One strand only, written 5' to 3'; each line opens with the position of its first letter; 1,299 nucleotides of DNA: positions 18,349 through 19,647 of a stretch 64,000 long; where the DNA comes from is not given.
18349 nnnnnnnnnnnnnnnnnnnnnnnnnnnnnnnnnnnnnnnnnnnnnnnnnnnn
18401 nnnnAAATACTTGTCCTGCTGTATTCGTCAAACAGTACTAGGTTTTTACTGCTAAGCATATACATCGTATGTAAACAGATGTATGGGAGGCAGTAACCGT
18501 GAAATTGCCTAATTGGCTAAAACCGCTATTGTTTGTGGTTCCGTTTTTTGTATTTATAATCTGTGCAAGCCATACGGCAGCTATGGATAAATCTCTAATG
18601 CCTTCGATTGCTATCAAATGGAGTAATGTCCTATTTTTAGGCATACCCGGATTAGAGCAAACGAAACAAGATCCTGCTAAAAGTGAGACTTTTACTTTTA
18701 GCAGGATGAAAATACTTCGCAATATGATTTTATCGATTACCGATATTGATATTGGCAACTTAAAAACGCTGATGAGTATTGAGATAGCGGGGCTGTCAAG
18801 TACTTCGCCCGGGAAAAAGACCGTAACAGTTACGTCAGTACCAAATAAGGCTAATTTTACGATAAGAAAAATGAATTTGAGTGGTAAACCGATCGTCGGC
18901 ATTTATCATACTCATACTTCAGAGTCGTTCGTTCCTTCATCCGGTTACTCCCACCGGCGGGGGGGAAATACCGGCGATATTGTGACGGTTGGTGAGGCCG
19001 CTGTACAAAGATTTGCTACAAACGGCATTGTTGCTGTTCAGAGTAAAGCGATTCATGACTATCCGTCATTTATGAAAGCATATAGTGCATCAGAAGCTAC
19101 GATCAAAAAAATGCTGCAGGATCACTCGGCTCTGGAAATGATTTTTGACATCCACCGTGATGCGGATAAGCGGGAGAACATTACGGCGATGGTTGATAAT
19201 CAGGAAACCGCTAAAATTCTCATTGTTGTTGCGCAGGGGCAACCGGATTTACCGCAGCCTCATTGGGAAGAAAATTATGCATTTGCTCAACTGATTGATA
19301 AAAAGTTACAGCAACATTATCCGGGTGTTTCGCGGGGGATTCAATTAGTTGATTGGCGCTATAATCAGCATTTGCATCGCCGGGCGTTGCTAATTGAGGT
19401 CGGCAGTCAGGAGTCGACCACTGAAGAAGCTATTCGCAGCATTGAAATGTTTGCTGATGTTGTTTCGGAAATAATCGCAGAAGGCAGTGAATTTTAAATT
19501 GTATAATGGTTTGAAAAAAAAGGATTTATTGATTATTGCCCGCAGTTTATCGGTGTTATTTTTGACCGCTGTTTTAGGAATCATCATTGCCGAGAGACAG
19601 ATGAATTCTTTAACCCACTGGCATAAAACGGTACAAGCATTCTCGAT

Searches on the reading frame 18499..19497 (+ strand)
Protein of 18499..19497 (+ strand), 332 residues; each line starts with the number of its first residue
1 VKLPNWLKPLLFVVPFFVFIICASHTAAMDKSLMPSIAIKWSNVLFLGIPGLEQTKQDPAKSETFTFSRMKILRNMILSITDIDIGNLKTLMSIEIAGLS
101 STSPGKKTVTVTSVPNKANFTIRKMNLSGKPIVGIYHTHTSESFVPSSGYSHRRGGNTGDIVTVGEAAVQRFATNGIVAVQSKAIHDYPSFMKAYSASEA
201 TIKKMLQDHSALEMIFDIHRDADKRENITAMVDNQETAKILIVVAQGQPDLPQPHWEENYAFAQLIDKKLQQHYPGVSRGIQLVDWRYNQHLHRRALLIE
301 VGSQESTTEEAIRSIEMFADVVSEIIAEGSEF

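Call 37: search_protein_families(library=pfam, proteins=[window:18499-19497:+], max_evalue=0.00001)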
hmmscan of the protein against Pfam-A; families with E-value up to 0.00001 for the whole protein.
window:18499-19497:+ (332 aa): 1 family
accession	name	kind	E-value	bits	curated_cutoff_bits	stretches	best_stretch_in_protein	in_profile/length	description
PF07454.18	SpoIIP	-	5.6e-61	206.9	24.4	1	119-322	74-268/269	Stage II sporulation protein P (SpoIIP)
